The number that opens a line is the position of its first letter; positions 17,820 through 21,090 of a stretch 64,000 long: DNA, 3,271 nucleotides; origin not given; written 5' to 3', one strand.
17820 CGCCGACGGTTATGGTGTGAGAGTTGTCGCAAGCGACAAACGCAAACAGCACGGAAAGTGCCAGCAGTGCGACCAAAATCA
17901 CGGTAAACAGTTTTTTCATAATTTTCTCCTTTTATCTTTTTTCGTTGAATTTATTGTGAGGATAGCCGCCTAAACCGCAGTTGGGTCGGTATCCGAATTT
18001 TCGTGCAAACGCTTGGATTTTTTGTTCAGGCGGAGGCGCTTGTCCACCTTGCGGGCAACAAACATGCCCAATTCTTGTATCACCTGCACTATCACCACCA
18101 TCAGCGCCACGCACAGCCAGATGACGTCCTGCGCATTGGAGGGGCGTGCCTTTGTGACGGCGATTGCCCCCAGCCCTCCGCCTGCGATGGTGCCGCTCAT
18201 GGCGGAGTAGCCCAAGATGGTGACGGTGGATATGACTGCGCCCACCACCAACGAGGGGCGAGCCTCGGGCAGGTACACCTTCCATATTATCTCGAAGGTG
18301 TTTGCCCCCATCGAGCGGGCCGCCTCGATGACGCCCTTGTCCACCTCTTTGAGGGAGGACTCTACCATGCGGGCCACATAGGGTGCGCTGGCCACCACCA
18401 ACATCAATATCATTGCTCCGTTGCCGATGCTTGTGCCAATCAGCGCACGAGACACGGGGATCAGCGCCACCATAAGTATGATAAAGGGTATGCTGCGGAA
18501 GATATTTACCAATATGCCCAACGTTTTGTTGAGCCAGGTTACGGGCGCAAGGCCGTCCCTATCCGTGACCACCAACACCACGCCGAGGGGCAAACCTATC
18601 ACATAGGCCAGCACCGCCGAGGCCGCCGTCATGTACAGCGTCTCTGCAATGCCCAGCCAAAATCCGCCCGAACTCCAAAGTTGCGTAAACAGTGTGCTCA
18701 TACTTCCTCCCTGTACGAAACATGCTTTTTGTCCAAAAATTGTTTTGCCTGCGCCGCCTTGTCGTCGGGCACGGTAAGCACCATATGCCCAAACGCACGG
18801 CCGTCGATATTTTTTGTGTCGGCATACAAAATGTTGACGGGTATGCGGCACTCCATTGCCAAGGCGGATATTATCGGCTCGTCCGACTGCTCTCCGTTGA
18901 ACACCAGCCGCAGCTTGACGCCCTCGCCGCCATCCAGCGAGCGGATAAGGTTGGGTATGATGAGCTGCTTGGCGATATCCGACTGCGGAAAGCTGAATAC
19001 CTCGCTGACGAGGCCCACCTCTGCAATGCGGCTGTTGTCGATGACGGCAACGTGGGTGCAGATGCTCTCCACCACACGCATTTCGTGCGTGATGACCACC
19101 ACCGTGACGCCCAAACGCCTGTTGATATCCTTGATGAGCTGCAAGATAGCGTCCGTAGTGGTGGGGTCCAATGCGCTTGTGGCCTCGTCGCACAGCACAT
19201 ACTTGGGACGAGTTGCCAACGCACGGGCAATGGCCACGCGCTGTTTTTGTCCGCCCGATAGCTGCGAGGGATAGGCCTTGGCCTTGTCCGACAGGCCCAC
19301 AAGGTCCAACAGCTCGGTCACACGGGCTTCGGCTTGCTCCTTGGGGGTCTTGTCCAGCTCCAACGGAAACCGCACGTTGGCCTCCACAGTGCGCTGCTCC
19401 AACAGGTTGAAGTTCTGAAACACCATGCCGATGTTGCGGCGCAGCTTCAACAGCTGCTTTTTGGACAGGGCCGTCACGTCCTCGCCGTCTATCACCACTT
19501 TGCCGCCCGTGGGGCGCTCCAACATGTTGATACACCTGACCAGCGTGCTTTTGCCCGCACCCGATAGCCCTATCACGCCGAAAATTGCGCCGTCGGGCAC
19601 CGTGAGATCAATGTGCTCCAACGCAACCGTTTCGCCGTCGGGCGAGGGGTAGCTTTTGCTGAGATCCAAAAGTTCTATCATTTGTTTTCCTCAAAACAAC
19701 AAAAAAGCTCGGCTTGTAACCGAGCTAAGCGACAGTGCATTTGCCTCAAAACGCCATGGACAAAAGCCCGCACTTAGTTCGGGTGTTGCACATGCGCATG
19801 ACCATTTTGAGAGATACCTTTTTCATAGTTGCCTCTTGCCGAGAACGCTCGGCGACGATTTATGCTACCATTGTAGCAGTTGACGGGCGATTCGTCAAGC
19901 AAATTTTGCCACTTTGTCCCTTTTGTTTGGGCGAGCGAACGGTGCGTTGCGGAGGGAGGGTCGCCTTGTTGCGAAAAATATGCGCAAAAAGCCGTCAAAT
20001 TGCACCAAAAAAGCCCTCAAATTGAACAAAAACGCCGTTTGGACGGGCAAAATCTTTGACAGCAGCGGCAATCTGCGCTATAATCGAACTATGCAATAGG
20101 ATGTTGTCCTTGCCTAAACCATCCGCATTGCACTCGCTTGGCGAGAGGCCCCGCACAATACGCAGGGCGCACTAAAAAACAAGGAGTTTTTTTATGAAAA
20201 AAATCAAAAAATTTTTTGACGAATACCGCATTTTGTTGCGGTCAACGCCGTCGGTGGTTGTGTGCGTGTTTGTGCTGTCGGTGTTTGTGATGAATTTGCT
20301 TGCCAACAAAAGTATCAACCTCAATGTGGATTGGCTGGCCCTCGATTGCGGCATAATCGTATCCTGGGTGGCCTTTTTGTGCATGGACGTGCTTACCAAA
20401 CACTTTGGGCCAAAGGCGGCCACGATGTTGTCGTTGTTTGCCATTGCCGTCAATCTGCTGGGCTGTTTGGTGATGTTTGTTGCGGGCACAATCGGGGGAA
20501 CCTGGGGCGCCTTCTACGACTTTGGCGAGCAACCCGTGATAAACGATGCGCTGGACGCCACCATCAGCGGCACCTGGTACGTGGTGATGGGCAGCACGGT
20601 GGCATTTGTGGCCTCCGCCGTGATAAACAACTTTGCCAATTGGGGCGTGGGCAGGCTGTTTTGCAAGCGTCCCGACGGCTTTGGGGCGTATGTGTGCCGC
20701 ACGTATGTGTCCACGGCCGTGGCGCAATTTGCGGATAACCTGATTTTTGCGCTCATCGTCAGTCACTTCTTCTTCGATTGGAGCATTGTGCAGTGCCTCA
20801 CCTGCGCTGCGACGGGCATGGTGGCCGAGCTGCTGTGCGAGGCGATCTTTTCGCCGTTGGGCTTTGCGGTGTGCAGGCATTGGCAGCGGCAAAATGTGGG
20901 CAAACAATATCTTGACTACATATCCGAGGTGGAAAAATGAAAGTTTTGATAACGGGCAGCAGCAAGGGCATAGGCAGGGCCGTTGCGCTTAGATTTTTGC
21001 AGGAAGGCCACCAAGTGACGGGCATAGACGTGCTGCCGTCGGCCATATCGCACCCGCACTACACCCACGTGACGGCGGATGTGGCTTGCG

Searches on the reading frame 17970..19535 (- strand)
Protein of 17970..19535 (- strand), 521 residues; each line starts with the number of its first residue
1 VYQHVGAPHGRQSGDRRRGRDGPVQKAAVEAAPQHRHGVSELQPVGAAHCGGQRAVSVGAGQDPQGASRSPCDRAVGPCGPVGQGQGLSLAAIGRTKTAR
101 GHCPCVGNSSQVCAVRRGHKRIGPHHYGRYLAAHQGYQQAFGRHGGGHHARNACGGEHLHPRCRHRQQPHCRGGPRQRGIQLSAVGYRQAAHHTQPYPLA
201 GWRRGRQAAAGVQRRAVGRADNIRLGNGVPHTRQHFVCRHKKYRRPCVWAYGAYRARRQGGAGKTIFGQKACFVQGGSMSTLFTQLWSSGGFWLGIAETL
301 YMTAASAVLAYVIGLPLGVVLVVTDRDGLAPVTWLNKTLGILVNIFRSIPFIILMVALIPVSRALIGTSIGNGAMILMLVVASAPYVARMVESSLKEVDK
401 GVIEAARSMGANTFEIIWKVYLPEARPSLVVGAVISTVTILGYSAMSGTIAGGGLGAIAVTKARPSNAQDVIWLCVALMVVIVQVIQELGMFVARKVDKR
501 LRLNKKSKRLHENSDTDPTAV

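Call 59: search_protein_families(library=pfam, proteins=[window:17970-19535:-], max_evalue=0.0001)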
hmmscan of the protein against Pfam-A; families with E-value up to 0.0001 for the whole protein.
window:17970-19535:- (521 aa): 1 family
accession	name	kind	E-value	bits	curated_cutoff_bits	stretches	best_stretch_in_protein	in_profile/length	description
PF00528.27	BPD_transp_1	-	3.7e-20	72.8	26.4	1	316-502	3-183/184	Binding-protein-dependent transport system inner membrane component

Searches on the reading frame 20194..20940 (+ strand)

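Call 59: search_protein_families(library=pfam, proteins=[window:20194-20940:+], max_evalue=0.0001)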
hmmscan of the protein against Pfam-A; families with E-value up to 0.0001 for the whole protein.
window:20194-20940:+ (248 aa): 1 family
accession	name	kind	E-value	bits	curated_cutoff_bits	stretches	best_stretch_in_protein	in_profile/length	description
PF02592.20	Vut_1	-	2.3e-18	67.5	27.2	1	51-223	1-149/152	Putative vitamin uptake transporter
